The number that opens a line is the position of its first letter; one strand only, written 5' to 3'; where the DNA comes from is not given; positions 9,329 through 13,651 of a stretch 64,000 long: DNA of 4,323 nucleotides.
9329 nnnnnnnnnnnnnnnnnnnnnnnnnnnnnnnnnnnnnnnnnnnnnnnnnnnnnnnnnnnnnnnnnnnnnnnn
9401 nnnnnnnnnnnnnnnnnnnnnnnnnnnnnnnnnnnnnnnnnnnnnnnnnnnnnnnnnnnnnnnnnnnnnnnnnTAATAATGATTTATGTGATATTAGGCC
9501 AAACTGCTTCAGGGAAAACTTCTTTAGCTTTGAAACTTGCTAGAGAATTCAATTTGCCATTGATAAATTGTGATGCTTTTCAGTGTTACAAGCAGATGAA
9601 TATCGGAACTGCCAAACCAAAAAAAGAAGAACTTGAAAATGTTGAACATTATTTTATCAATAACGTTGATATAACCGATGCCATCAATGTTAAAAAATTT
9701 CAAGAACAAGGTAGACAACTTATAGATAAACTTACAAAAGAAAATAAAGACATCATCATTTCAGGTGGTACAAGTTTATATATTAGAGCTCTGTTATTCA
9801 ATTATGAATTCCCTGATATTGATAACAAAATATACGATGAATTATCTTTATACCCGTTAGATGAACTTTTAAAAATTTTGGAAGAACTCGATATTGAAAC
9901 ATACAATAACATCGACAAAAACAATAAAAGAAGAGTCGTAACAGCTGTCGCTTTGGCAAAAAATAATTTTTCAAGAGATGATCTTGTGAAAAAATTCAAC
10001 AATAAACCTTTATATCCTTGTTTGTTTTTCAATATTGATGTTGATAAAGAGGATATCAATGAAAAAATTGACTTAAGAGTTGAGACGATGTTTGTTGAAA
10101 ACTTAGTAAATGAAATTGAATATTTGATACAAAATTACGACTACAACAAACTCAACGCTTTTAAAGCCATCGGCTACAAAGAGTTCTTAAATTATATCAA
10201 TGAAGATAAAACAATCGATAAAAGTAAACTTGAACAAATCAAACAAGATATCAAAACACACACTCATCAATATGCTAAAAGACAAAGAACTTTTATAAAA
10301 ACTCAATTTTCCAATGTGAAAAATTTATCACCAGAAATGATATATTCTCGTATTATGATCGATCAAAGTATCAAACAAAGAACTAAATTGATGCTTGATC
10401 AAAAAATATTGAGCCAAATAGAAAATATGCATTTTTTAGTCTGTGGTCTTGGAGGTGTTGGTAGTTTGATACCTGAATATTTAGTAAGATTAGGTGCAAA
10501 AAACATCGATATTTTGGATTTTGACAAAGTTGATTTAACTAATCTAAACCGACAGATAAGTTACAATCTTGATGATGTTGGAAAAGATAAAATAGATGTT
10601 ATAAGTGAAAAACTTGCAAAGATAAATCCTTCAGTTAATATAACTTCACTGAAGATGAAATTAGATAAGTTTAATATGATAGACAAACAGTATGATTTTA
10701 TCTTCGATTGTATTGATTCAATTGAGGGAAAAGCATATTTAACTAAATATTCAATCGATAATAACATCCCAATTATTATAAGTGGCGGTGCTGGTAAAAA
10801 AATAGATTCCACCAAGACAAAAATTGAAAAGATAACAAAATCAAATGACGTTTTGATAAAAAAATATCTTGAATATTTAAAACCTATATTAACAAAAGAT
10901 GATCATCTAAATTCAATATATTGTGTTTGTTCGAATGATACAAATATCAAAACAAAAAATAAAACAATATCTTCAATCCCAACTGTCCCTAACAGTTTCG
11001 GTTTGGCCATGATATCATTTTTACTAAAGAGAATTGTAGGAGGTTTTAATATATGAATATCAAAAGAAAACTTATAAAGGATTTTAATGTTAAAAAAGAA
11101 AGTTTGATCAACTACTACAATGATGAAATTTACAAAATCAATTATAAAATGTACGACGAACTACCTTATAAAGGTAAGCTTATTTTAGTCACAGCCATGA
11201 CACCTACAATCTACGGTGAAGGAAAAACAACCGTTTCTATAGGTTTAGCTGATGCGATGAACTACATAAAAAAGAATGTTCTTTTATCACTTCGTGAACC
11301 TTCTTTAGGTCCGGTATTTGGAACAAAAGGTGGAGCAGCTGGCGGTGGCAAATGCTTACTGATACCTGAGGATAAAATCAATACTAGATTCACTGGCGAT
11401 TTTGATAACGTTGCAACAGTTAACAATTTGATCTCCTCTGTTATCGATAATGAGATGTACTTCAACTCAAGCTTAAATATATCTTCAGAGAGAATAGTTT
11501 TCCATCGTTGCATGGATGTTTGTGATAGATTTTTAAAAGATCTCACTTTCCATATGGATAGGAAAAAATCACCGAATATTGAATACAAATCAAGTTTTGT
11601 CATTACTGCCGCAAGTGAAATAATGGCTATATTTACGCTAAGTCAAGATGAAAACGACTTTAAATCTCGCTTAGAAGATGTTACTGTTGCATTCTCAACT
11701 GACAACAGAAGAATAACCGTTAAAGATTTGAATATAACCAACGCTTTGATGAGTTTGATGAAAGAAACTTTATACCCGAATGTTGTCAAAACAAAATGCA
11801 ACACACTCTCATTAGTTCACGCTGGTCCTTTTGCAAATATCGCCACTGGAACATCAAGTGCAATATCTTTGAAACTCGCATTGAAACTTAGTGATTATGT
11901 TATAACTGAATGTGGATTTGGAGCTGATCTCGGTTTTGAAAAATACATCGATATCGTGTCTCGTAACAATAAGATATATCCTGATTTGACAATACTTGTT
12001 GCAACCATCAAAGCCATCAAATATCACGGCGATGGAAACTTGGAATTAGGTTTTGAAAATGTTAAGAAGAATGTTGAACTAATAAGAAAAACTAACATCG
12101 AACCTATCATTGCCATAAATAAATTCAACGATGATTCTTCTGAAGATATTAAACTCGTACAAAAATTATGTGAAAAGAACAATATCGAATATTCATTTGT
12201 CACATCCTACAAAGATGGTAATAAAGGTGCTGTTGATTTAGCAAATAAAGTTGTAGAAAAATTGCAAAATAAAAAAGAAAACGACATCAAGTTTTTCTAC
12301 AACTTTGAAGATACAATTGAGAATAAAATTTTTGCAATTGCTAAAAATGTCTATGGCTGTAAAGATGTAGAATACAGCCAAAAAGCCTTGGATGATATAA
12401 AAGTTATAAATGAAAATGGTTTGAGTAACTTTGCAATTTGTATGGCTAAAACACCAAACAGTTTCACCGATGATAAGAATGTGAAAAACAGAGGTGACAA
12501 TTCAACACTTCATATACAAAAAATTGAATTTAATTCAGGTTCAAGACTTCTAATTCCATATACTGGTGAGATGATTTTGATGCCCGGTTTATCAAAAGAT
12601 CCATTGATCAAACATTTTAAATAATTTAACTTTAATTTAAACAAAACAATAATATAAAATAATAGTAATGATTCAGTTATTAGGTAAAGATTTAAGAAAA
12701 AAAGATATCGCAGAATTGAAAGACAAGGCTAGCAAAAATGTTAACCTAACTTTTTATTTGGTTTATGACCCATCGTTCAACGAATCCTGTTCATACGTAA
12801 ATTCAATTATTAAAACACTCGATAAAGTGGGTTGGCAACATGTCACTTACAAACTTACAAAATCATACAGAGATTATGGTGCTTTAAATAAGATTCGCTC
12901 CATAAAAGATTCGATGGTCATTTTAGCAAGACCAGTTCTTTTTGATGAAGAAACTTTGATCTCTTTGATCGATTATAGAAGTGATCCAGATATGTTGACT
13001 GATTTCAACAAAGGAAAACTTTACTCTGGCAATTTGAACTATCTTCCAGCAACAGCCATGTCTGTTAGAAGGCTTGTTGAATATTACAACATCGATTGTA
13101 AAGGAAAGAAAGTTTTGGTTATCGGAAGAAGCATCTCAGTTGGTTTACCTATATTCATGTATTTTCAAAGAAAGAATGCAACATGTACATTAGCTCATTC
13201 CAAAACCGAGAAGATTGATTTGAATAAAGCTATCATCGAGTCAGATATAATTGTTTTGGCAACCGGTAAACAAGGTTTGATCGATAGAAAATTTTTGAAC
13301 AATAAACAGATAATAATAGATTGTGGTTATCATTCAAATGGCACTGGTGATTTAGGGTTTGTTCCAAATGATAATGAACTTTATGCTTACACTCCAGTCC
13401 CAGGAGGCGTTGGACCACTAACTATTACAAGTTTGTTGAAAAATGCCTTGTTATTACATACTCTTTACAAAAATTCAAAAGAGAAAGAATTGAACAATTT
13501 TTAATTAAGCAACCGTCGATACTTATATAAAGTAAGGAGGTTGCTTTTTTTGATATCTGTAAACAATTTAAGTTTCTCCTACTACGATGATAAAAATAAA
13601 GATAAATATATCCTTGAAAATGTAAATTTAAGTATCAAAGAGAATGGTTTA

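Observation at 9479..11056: Single-ORF fusion of two tRNA-A37 modification enzymes: MiaA (i6A37) + TcdA/CsdL-type dehydratase (ct6A37)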

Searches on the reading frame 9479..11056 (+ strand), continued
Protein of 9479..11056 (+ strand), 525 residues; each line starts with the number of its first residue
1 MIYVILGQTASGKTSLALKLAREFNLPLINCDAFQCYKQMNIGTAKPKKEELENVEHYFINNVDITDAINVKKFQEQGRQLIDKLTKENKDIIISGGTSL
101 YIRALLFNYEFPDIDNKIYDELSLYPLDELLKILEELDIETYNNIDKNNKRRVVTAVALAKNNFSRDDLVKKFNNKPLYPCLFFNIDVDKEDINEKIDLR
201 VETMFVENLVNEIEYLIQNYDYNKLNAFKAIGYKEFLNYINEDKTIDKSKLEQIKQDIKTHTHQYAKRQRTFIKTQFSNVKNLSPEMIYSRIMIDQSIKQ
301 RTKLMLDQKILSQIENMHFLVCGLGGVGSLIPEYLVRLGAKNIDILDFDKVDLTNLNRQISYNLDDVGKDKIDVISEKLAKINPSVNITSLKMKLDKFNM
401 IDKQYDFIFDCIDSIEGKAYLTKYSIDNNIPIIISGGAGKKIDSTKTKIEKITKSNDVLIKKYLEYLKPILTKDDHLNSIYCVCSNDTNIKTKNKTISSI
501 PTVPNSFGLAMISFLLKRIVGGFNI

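Call 61: find_encoding_contigs(protein=P0105, flank=3000, max_places=3)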
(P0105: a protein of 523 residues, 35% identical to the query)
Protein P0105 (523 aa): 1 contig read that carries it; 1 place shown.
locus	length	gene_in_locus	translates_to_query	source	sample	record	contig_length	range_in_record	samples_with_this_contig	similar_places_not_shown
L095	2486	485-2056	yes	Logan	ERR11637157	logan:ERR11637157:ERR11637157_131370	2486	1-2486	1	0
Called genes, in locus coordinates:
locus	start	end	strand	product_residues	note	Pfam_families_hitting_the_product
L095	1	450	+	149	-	?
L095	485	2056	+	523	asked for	PF01745:IPT, PF01715:IPPT, PF00899:ThiF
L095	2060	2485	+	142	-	?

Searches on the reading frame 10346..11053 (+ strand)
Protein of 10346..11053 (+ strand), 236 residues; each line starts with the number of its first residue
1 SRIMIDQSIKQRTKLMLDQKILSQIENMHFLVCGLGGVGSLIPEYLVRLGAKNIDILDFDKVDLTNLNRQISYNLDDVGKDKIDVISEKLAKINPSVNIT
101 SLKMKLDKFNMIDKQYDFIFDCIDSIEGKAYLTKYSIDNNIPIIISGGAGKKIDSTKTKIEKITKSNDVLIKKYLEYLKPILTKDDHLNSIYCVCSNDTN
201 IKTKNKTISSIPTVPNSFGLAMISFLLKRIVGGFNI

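Call 11: find_homologous_proteins(query=window:10346-11053:+, max_evalue=0.00001)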
Query seq(236 aa) (236 aa): 1079 proteins with E <= 0.00001 among 2025 candidates; the best 120 are listed.
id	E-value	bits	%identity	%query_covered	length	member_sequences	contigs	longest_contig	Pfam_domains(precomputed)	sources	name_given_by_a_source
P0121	4.0e-38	149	41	94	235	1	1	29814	PF00899.28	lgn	-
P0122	2.3e-36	144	41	95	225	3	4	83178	PF00899.28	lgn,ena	-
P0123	8.2e-36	142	35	95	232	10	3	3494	PF00899.28,PF03435.25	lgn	-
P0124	4.6e-35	139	38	93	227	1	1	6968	PF00899.28,PF01488.27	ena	-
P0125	2.6e-34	137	37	95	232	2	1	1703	PF00899.28,PF03435.25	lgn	-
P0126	4.7e-34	136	40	95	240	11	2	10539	PF00899.28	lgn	-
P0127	5.8e-33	132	39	94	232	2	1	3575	PF00899.28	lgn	-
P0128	4.5e-32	129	38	92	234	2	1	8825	PF00899.28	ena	-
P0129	1.1e-31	128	38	94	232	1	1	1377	PF00899.28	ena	-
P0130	2.3e-31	127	38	94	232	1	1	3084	PF00899.28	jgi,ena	-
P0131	9.2e-31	125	35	94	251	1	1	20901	PF00899.28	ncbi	-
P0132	1.1e-30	125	35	94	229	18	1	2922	PF00899.28,PF03721.21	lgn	-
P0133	1.8e-30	124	39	94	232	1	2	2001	PF00899.28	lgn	-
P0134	2.9e-30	124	39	94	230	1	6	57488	PF00899.28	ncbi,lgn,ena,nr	ncbi:MAG: tRNA threonylcarbamoyladenosine dehydratase [Bacilli bacterium]|nr:tRNA threonylcarbamoyla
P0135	3.3e-30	123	37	70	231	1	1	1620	PF00899.28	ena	-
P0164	2.5e-28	117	31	95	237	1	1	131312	PF00899.28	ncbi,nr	ncbi:MAG: tRNA threonylcarbamoyladenosine dehydratase [Firmicutes bacterium]|nr:tRNA threonylcarbamo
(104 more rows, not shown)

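Call 19: search_protein_families(library=ncbifam, proteins=[P0134, P0164], max_evalue=1e-10)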
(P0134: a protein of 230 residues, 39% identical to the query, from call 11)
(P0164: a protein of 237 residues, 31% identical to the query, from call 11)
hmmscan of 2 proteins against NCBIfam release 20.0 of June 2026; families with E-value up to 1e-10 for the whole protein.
P0134 (230 aa): 18 families
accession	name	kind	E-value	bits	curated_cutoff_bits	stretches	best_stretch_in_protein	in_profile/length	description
NF011696.0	PRK15116.1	equivalog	1.1e-44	153.1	304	1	13-178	24-189/268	tRNA cyclic N6-threonylcarbamoyladenosine(37) synthase TcdA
NF006395.0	PRK08644.1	equivalog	2.8e-33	115.4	159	1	4-162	15-173/215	sulfur carrier protein ThiS adenylyltransferase ThiF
NF004281.0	PRK05690.1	subfamily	1.2e-25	90.1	266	1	14-141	27-153/250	molybdopterin-synthase adenylyltransferase MoeB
TIGR02354.1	thiF_fam2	equivalog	9.5e-25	87.6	152.2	1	14-161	16-163/200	thiamine biosynthesis protein ThiF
TIGR02356.1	adenyl_thiF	equivalog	1.8e-24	86.3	275.25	1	13-141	15-142/203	thiazole biosynthesis adenylyltransferase ThiF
NF006077.0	PRK08223.1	equivalog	5.3e-23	81.4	266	1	8-140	17-150/296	hypothetical protein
NF004111.0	PRK05600.1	equivalog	5.1e-22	78.5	437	1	15-124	37-145/371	ThiF family adenylyltransferase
TIGR02355.1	moeB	equivalog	5.8e-22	78.2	376.55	1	15-142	20-146/240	molybdopterin-synthase adenylyltransferase MoeB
NF006444.0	PRK08762.1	equivalog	2e-21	76.1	449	1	15-139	143-266/387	molybdopterin-synthase adenylyltransferase MoeB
NF047750.1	SAMPActivE1UbaA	equivalog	3.8e-19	69.1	450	1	16-124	29-136/270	SAMP-activating enzyme E1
NF006204.0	PRK08328.1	equivalog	3.6e-18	66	339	1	13-142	21-150/231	hypothetical protein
NF005646.0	PRK07411.1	equivalog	6.4e-17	61.8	633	1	15-124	34-142/390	molybdopterin-synthase adenylyltransferase MoeB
NF005902.0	PRK07878.1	equivalog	2.4e-16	59.6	647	1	15-124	38-146/392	adenylyltransferase/sulfurtransferase MoeZ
NF009123.0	PRK12475.1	subfamily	1.5e-15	57.3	510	1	8-138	13-144/338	MoeB/ThiF family adenylyltransferase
NF011424.0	PRK14851.1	subfamily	1.5e-14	53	1170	1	13-175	37-197/679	hypothetical protein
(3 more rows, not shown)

P0164 (237 aa): 17 families
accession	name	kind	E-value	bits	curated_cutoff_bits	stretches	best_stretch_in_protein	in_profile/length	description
NF011696.0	PRK15116.1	equivalog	2.5e-50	171.6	304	1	4-214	12-229/268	tRNA cyclic N6-threonylcarbamoyladenosine(37) synthase TcdA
NF006395.0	PRK08644.1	equivalog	4.9e-32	111.3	159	1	14-163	22-171/215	sulfur carrier protein ThiS adenylyltransferase ThiF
NF006077.0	PRK08223.1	equivalog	1.4e-27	96.5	266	1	3-144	9-151/296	hypothetical protein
NF004281.0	PRK05690.1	subfamily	1.8e-27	96.2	266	1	4-144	12-153/250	molybdopterin-synthase adenylyltransferase MoeB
TIGR02354.1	thiF_fam2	equivalog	4.9e-27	95.1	152.2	1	18-164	17-163/200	thiamine biosynthesis protein ThiF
NF006444.0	PRK08762.1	equivalog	1.1e-26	93.3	449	1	4-144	127-268/387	molybdopterin-synthase adenylyltransferase MoeB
TIGR02356.1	adenyl_thiF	equivalog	3.6e-26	91.8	275.25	1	4-145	1-143/203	thiazole biosynthesis adenylyltransferase ThiF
TIGR02355.1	moeB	equivalog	2.6e-23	82.7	376.55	1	13-144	15-145/240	molybdopterin-synthase adenylyltransferase MoeB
NF047750.1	SAMPActivE1UbaA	equivalog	1.6e-22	80.1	450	1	4-151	12-158/270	SAMP-activating enzyme E1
NF005646.0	PRK07411.1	equivalog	3.2e-20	72.6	633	1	4-136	18-151/390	molybdopterin-synthase adenylyltransferase MoeB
NF006204.0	PRK08328.1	equivalog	2.2e-19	70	339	1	4-148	9-153/231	hypothetical protein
NF004111.0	PRK05600.1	equivalog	2.1e-18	66.6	437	1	15-130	34-148/371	ThiF family adenylyltransferase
NF011425.0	PRK14852.1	equivalog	3.6e-18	64.9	1337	1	4-145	314-456/989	hypothetical protein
NF011424.0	PRK14851.1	subfamily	1e-17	63.4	1170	1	5-144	26-166/679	hypothetical protein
NF005901.0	PRK07877.1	equivalog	2.3e-16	59.2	476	1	4-143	89-226/722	Rv1355c family protein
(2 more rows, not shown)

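Call 36: find_encoding_contigs(protein=P0121, flank=5000, max_places=3)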
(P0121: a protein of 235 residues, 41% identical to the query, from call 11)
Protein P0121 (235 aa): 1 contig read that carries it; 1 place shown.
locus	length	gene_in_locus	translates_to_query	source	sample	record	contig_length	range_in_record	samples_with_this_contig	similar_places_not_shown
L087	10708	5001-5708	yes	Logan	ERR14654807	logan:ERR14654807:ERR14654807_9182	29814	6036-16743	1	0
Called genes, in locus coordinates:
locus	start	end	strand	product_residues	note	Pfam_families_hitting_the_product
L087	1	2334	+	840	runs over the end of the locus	PF01624:MutS_I, PF05188:MutS_II, PF05192:MutS_III, PF05190:MutS_IV, PF00488:MutS_V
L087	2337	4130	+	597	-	PF02518:HATPase_c, PF13589:HATPase_c_3, PF01119:DNA_mis_repair, PF08676:MutL_C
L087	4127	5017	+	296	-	PF01745:IPT, PF01715:IPPT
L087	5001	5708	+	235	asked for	PF00899:ThiF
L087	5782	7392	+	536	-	PF01268:FTHFS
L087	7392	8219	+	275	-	PF00763:THF_DHG_CYH, PF02882:THF_DHG_CYH_C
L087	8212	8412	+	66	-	PF06107:DUF951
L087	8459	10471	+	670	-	PF00005:ABC_tran, PF02463:SMC_N, PF02687:FtsX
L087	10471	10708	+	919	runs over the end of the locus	PF00005:ABC_tran, PF02463:SMC_N, PF13304:AAA_21 (faint), PF02687:FtsX (weak)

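Call 37: find_encoding_contigs(protein=P0122, flank=5000, max_places=3)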
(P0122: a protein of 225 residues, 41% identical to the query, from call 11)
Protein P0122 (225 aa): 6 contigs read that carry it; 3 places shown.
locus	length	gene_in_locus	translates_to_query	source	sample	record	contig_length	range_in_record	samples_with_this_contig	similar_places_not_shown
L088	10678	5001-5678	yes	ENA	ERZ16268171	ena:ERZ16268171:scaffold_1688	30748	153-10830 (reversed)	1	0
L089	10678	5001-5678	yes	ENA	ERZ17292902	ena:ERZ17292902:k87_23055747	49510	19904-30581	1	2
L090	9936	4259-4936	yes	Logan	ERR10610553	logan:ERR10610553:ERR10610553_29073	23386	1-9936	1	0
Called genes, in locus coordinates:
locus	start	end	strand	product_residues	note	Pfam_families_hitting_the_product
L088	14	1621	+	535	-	PF12072:RNase_Y_N, PF00013:KH_1 (weak), PF01966:HD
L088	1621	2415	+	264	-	PF00149:Metallophos, PF13277:YmdB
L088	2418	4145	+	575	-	PF00919:UPF0004, PF04055:Radical_SAM, PF01938:TRAM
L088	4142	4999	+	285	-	PF01745:IPT, PF01715:IPPT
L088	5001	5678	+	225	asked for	PF00899:ThiF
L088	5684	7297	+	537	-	PF01268:FTHFS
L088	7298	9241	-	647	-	PF00664:ABC_membrane, PF00005:ABC_tran, PF01935:DUF87 (weak)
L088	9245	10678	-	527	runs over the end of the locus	?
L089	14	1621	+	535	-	PF12072:RNase_Y_N, PF00013:KH_1 (weak), PF01966:HD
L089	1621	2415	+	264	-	PF00149:Metallophos, PF13277:YmdB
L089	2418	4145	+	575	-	PF00919:UPF0004, PF04055:Radical_SAM, PF01938:TRAM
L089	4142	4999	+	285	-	PF01745:IPT, PF01715:IPPT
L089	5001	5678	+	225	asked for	PF00899:ThiF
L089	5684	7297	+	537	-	PF01268:FTHFS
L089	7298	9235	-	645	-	PF00664:ABC_membrane, PF00005:ABC_tran, PF01935:DUF87 (weak)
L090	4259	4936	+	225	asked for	PF00899:ThiF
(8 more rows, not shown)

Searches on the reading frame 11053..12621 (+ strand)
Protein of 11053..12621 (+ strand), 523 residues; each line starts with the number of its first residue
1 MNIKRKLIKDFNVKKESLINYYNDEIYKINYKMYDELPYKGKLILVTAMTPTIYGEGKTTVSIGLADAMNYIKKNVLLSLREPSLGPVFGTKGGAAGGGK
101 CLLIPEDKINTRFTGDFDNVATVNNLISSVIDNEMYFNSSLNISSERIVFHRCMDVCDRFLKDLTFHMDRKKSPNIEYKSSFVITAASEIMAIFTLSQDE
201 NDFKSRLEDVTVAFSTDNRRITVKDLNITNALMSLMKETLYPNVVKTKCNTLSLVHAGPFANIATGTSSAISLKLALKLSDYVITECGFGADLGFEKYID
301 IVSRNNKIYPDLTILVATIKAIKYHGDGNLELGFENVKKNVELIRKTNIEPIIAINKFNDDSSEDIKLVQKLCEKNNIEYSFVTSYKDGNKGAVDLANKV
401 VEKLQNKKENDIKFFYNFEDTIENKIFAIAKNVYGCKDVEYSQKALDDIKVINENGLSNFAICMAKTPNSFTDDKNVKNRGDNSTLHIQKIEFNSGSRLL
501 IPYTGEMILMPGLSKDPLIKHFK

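Call 19: search_protein_families(library=ncbifam, proteins=[window:11053-12621:+], max_evalue=1e-10)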
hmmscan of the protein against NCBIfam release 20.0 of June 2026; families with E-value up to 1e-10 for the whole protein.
window:11053-12621:+ (523 aa): 3 families
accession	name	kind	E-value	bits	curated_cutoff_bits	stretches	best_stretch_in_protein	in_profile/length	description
NF010030.0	PRK13505.1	equivalog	7.7e-168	559.3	652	1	6-518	19-541/557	formate--tetrahydrofolate ligase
NF010031.0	PRK13506.1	equivalog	5e-127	424.6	800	1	9-518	21-562/578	formate--tetrahydrofolate ligase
NF010032.0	PRK13507.1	equivalog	3.5e-118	395.2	938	1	3-520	23-572/587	formate--tetrahydrofolate ligase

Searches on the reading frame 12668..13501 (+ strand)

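Call 19: search_protein_families(library=ncbifam, proteins=[window:12668-13501:+], max_evalue=1e-10)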
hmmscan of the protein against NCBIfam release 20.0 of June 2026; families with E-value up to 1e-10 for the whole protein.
window:12668-13501:+ (278 aa): 30 families (the best 25 are shown)
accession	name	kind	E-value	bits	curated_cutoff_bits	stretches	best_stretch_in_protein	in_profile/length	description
NF010769.0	PRK14172.1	equivalog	1e-42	146.3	392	1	12-260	20-273/278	bifunctional 5,10-methylene-tetrahydrofolate dehydrogenase/ 5,10-methylene-tetrahydrofolate cyclohydrolase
NF010783.0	PRK14186.1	equivalog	2.5e-41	141.7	333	1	12-265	20-283/297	bifunctional methylenetetrahydrofolate dehydrogenase/methenyltetrahydrofolate cyclohydrolase FolD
NF010787.0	PRK14191.1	equivalog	2.8e-40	138.3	423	1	11-262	18-275/285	bifunctional methylenetetrahydrofolate dehydrogenase/methenyltetrahydrofolate cyclohydrolase FolD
NF010788.0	PRK14192.1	equivalog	1e-37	129.9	475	1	12-260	21-274/283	bifunctional methylenetetrahydrofolate dehydrogenase/methenyltetrahydrofolate cyclohydrolase FolD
NF010774.0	PRK14177.1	equivalog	4.7e-37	127.7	515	1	11-268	20-274/284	bifunctional methylenetetrahydrofolate dehydrogenase/methenyltetrahydrofolate cyclohydrolase FolD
NF010776.0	PRK14179.1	equivalog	1e-36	126.6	445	1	12-260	20-274/284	bifunctional methylenetetrahydrofolate dehydrogenase/methenyltetrahydrofolate cyclohydrolase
NF010780.0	PRK14183.1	equivalog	2.1e-35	122.3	480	1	11-261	18-274/283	bifunctional 5,10-methylene-tetrahydrofolate dehydrogenase/ 5,10-methylene-tetrahydrofolate cyclohydrolase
NF010772.0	PRK14175.1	equivalog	2.6e-35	122.1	459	1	12-266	21-280/286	bifunctional methylenetetrahydrofolate dehydrogenase/methenyltetrahydrofolate cyclohydrolase FolD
NF041156.1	FolD_Thplmales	equivalog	3.5e-35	121.5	480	1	12-261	18-269/277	bifunctional methylenetetrahydrofolate dehydrogenase/methenyltetrahydrofolate cyclohydrolase FolD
NF010775.0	PRK14178.1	equivalog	6.3e-35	120.8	465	1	72-261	78-268/279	bifunctional methylenetetrahydrofolate dehydrogenase/methenyltetrahydrofolate cyclohydrolase FolD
NF010786.0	PRK14189.1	subfamily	7e-35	120.5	421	1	26-261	34-275/285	bifunctional methylenetetrahydrofolate dehydrogenase/methenyltetrahydrofolate cyclohydrolase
NF008058.0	PRK10792.1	equivalog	9.4e-35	120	355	1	14-263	23-278/285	bifunctional methylenetetrahydrofolate dehydrogenase/methenyltetrahydrofolate cyclohydrolase FolD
NF010770.0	PRK14173.1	equivalog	8e-34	117.2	411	1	39-263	42-277/287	bifunctional 5,10-methylene-tetrahydrofolate dehydrogenase/ 5,10-methylene-tetrahydrofolate cyclohydrolase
NF010781.0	PRK14184.1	equivalog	1.2e-33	116.5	438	1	11-261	18-277/286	bifunctional 5,10-methylene-tetrahydrofolate dehydrogenase/ 5,10-methylene-tetrahydrofolate cyclohydrolase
NF010785.0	PRK14188.1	subfamily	6e-32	110.8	396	1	11-264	20-286/297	bifunctional methylenetetrahydrofolate dehydrogenase/methenyltetrahydrofolate cyclohydrolase FolD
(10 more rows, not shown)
